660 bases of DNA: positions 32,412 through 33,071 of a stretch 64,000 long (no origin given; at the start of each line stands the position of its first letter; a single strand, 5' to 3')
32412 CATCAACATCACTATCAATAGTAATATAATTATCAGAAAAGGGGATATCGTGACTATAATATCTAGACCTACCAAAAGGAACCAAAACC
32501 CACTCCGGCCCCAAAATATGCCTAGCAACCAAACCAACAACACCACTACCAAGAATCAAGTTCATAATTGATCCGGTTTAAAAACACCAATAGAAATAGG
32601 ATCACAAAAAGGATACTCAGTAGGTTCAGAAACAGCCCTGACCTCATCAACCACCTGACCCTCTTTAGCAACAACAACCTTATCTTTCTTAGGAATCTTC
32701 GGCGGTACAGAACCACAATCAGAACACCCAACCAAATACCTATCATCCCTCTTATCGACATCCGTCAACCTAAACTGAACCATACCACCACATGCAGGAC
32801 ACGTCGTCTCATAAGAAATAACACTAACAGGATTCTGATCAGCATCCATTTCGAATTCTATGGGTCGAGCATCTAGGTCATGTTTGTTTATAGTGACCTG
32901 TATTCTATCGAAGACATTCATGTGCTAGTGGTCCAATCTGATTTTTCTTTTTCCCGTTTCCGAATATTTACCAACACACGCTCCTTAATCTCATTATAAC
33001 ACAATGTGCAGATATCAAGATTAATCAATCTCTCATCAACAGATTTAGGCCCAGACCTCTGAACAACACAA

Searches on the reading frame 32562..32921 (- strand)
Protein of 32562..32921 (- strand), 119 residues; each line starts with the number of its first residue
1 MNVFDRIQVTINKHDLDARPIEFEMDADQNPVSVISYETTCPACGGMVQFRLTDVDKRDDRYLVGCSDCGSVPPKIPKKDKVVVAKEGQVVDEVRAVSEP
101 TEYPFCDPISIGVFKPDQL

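Call 40: search_protein_families(library=pfam, proteins=[window:32562-32921:-], max_evalue=0.01)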
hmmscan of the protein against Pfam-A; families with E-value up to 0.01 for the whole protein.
window:32562-32921:- (119 aa): 3 families
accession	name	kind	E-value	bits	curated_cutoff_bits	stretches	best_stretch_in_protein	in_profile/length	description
PF05207.18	Zn_ribbon_CSL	-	0.0013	18.8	29.2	1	23-69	8-46/55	CSL zinc finger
PF19769.4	CPxCG_zf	-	0.0026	18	27.2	1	41-83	1-43/183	CPxCG-related zinc finger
PF12760.12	Zn_ribbon_IS1595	-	0.0054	17.1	25.4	1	40-70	20-44/46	Transposase zinc-ribbon domain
